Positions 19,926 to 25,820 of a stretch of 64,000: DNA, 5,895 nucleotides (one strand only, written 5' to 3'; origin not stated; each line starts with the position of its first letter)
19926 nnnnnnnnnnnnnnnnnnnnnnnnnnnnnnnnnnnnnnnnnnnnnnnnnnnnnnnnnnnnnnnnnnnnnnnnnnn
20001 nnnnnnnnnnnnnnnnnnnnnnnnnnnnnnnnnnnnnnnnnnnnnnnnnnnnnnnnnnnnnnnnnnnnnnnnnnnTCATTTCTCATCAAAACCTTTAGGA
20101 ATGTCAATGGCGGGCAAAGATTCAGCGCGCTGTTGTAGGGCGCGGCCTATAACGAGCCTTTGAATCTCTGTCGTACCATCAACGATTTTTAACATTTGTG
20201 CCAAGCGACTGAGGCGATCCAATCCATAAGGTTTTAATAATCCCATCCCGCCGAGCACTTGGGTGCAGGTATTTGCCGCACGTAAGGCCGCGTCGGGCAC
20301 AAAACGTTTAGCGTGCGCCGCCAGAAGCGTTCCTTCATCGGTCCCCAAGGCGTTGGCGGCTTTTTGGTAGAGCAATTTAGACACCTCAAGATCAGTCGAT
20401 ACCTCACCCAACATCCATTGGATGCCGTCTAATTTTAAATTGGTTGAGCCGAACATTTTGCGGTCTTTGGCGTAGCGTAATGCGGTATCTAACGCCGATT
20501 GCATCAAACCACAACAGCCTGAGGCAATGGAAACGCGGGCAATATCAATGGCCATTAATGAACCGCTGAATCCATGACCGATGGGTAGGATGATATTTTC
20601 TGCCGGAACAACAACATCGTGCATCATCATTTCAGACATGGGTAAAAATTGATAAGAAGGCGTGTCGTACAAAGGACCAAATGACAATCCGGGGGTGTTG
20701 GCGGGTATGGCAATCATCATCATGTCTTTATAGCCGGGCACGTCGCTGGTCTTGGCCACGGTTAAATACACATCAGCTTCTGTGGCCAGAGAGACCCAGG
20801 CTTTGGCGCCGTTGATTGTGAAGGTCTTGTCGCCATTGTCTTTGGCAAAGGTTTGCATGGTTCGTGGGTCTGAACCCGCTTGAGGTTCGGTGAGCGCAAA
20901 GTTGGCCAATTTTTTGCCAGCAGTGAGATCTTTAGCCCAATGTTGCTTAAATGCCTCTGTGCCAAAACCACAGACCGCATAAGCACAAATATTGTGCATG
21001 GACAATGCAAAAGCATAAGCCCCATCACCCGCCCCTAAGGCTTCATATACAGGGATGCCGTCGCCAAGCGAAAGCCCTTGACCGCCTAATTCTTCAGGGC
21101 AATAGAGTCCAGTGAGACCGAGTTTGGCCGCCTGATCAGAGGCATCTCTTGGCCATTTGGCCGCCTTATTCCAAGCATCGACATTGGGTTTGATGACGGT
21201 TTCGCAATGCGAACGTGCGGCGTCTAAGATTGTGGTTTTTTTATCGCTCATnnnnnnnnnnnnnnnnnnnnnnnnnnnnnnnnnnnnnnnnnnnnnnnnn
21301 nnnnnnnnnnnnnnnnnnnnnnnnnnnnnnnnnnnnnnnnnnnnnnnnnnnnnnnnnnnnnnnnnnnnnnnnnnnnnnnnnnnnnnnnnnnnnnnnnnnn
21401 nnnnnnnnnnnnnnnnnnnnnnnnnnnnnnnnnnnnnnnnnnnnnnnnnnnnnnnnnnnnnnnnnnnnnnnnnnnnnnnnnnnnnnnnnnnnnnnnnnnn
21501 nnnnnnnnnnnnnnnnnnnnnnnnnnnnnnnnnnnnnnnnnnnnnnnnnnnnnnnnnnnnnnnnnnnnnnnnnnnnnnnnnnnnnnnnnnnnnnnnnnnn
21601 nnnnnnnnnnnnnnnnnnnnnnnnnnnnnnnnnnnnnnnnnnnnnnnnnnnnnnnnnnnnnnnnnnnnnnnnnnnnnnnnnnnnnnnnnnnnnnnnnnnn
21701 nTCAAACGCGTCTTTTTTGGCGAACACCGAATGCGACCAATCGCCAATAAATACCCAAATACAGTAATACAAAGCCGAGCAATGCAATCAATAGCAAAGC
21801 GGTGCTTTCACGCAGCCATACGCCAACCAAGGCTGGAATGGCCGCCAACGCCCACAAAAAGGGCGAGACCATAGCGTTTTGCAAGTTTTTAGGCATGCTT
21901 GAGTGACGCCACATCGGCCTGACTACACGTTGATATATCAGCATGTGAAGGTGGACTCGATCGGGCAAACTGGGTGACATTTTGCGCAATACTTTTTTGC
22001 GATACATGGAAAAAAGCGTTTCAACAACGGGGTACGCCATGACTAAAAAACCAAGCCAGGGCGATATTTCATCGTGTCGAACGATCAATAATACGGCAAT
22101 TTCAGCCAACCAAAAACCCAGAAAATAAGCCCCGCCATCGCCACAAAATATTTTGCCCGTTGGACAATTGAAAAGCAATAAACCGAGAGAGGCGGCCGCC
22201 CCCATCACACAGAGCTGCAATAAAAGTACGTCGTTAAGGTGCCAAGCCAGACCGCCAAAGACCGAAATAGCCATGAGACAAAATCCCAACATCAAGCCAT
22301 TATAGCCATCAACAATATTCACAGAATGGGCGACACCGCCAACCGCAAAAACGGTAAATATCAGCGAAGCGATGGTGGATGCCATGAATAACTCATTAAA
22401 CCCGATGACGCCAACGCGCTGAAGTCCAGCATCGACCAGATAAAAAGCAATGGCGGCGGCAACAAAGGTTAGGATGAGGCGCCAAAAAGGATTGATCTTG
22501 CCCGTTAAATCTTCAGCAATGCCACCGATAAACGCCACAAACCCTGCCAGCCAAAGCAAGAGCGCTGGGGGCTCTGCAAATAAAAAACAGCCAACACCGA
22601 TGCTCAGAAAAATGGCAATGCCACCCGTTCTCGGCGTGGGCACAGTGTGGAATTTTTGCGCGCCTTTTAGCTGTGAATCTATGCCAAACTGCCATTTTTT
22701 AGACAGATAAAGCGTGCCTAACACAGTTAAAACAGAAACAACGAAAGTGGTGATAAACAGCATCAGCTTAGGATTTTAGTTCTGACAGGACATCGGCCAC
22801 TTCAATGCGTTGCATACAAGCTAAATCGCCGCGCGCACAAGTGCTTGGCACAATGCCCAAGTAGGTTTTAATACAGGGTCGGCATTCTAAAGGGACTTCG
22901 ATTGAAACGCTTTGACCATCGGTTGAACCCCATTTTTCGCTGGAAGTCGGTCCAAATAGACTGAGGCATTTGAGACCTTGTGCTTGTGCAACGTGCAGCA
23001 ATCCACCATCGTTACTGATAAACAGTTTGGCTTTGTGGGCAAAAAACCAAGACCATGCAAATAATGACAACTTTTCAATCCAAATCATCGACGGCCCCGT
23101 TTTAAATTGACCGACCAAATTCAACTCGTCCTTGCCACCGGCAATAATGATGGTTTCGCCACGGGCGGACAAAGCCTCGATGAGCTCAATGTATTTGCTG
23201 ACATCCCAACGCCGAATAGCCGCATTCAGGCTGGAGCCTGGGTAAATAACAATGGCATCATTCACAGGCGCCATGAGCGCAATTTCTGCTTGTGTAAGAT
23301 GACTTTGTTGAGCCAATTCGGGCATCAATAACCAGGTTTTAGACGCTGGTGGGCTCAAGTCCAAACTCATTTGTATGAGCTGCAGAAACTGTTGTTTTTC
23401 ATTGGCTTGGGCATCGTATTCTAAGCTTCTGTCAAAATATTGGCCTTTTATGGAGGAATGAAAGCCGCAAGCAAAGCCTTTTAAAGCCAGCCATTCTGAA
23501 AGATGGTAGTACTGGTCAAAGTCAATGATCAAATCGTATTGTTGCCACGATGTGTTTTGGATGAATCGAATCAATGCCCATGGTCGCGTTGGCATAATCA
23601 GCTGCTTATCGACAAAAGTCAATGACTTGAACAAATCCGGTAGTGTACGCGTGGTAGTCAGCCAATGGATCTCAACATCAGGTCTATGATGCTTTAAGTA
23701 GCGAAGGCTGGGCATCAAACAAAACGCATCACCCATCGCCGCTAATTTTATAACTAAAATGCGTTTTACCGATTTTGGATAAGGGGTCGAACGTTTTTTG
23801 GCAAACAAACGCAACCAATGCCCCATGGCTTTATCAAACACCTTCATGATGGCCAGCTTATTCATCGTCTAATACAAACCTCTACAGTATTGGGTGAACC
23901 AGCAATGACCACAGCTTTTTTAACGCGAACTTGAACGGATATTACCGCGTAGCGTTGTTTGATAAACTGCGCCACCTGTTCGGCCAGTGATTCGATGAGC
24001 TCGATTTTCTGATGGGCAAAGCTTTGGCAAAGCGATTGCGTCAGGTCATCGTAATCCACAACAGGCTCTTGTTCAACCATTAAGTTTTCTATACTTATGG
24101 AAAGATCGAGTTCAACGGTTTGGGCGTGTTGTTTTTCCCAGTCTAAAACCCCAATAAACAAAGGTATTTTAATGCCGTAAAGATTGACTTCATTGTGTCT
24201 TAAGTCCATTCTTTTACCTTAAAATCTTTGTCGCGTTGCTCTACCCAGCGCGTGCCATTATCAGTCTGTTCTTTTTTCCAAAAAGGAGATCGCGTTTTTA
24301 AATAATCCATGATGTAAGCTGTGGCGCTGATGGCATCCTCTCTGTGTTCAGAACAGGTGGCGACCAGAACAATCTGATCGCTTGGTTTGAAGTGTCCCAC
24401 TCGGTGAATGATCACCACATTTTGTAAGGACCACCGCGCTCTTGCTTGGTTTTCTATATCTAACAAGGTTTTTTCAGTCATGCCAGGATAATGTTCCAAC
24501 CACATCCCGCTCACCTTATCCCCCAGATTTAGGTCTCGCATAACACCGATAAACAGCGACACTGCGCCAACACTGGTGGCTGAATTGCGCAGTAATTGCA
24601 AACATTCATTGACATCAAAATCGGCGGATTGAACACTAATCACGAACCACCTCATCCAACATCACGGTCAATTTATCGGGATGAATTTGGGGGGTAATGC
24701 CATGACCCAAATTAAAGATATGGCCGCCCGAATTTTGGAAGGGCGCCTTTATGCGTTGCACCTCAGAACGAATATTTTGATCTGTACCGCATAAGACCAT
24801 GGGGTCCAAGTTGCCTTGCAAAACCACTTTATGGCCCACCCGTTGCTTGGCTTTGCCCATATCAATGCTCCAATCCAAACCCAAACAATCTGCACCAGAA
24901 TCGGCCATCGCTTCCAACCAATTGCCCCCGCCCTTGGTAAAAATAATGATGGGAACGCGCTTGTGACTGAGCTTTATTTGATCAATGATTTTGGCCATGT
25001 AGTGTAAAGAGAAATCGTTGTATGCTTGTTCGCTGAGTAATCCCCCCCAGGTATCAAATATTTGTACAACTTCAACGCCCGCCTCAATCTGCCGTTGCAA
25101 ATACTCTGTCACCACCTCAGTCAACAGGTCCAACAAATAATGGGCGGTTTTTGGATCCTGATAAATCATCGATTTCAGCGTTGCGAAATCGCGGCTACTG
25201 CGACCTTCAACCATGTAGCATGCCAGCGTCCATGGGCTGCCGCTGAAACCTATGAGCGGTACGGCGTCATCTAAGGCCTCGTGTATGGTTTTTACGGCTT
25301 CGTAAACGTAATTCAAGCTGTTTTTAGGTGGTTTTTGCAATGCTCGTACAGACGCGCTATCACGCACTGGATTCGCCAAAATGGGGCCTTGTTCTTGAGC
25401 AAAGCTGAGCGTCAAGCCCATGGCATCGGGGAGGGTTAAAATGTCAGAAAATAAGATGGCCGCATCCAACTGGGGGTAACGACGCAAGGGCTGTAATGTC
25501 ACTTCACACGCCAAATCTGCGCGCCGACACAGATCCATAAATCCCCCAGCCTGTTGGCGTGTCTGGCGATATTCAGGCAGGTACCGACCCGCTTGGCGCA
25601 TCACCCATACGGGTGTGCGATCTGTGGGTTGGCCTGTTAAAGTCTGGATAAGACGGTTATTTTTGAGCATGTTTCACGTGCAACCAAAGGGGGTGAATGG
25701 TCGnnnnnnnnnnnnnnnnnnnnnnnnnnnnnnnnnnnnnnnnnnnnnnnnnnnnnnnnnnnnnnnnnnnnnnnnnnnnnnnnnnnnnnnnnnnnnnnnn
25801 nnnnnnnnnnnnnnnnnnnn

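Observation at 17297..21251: Operon-like trio of acyl-CoA dehydrogenase, stand-alone GcvT-family aminomethyltransferase and AMP-forming acyl-CoA ligase: a candidate dmdC-dmdA-dmdB DMSP demethylation module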

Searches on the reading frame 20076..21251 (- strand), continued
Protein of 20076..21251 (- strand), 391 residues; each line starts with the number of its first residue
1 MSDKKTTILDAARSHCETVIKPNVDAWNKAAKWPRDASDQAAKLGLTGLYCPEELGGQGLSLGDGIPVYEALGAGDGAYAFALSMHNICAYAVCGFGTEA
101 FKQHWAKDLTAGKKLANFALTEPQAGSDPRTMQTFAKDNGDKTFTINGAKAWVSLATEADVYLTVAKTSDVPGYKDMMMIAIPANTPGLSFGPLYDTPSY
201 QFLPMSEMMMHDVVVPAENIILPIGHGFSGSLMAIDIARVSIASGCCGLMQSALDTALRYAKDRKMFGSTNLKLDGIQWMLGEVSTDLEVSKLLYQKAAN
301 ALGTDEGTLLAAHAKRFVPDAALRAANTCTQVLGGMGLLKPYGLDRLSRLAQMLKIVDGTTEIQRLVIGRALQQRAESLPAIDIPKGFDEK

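Call 82: search_solved_structures(query=L082:11915-13120:+, max_evalue=1e-10)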
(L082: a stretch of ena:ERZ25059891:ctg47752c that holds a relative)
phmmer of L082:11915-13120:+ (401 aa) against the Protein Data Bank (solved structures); distinct sequences matched with E-value up to 1e-10: 11.
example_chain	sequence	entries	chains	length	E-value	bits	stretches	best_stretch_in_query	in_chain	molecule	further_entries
1chm_A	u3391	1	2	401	7e-183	611.1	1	5-401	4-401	CREATINE AMIDINOHYDROLASE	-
7yto_D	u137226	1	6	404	1.7e-172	576.9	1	10-401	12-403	Creatine amidinohydrolase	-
1kp0_A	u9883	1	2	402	3.4e-159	533.1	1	11-401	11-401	CREATINE AMIDINOHYDROLASE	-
1wy2_A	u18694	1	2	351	6.2e-17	64.7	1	31-386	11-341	Xaa-Pro dipeptidase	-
3q6d_A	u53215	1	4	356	1.6e-15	60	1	31-391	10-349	Proline dipeptidase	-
1pv9_A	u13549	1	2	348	2.3e-15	59.5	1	133-389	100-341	Xaa-Pro dipeptidase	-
5cdl_A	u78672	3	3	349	2e-12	49.9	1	106-388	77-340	Proline dipeptidase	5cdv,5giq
5giu_A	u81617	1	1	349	2e-12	49.8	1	106-388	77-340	Proline dipeptidase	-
1wn1_A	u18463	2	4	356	5e-12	48.5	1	148-381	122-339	dipeptidase | 356aa long hypothetical dipeptidase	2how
9kw9_A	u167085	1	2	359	6.4e-11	44.9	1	35-366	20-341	Proline dipeptidase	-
9kwa_A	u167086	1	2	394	8.4e-11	44.5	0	34-366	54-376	Proline dipeptidase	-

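Call 87: find_encoding_contigs(protein=P0243, flank=8000, max_places=2)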
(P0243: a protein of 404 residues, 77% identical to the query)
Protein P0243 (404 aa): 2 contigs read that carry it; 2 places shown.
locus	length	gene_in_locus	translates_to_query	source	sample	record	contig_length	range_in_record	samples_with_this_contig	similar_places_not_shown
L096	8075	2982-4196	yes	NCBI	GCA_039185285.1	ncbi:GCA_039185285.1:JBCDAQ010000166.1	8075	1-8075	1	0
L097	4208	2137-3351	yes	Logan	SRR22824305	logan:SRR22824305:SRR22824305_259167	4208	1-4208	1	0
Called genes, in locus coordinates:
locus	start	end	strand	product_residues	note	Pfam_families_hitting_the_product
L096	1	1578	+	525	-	PF00004:AAA (faint), PF00005:ABC_tran, PF00158:Sigma54_activat (faint), PF01935:DUF87 (faint), PF02463:SMC_N (weak), PF13304:AAA_21 (weak), PF08352:oligo_HPY, PF00005:ABC_tran, +5 more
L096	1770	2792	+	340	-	PF12625:Arabinose_bd, PF12833:HTH_18, PF00165:HTH_AraC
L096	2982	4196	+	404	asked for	PF02771:Acyl-CoA_dh_N, PF02770:Acyl-CoA_dh_M, PF00441:Acyl-CoA_dh_1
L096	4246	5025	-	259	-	PF00561:Abhydrolase_1, PF12146:Hydrolase_4, PF12697:Abhydrolase_6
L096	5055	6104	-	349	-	PF00296:Bac_luciferase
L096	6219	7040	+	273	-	PF00126:HTH_1, PF13556:HTH_30 (faint), PF03466:LysR_substrate (weak)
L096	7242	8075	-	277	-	PF01266:DAO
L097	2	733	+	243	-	?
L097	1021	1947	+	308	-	PF12625:Arabinose_bd, PF12833:HTH_18, PF00165:HTH_AraC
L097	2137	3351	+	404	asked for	PF02771:Acyl-CoA_dh_N, PF02770:Acyl-CoA_dh_M, PF00441:Acyl-CoA_dh_1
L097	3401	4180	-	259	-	PF00561:Abhydrolase_1, PF12146:Hydrolase_4, PF12697:Abhydrolase_6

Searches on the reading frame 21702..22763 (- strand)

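Call 59: search_protein_families(library=pfam, proteins=[window:21702-22763:-], max_evalue=0.00001)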
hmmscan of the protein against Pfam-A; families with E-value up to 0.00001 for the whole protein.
window:21702-22763:- (353 aa): 1 family
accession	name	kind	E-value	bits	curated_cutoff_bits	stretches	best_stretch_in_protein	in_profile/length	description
PF00953.26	Glycos_transf_4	-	4.6e-26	92.2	27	1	69-226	3-159/160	Glycosyl transferase family 4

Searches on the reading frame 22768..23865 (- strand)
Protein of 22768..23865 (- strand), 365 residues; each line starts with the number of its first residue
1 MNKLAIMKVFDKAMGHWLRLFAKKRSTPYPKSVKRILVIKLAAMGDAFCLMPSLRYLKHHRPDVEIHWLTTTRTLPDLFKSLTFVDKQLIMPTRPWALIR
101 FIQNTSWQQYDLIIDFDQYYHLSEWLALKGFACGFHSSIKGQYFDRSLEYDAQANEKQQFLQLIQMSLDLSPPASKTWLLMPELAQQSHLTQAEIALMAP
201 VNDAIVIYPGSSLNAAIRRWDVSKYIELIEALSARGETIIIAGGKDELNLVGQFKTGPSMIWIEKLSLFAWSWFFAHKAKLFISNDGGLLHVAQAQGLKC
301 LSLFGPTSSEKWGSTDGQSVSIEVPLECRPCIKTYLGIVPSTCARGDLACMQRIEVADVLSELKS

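Call 59: search_protein_families(library=pfam, proteins=[window:22768-23865:-], max_evalue=0.00001)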
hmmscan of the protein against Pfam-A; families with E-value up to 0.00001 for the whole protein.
window:22768-23865:- (365 aa): 1 family
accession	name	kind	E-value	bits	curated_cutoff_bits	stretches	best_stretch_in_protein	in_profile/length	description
PF01075.23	Glyco_transf_9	-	3.9e-19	69.4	22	1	100-333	3-238/247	Glycosyltransferase family 9 (heptosyltransferase)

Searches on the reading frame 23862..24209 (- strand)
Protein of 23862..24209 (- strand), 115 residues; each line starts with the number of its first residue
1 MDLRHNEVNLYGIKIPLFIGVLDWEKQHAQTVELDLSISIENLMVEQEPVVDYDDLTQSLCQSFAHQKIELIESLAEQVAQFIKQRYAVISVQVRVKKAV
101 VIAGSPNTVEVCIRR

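Call 83: search_protein_families(library=pfam, proteins=[window:23862-24209:-], max_evalue=0.00001)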
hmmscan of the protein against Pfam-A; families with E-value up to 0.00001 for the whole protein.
window:23862-24209:- (115 aa): 1 family
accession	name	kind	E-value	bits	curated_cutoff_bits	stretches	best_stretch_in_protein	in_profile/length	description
PF02152.23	FolB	-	1e-17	65.1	31.8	1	9-113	2-112/113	Dihydroneopterin aldolase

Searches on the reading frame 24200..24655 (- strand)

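Call 85: search_protein_families(library=pfam, proteins=[window:24200-24655:-], max_evalue=0.001)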
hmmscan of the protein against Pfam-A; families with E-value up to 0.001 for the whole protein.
window:24200-24655:- (151 aa): 1 family
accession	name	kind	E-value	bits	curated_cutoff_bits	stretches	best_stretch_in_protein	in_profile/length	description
PF02391.22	MoaE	-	3.2e-35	121.2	23.4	1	8-122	1-114/114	MoaE protein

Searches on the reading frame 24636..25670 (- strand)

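Call 85: search_protein_families(library=pfam, proteins=[window:24636-25670:-], max_evalue=0.001)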
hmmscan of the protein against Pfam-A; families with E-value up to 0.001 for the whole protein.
window:24636-25670:- (344 aa): 1 family
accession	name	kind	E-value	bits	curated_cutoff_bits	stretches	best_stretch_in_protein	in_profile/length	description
PF01208.23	URO-D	-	1.7e-135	451.9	23.9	1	3-341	2-343/346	Uroporphyrinogen decarboxylase (URO-D)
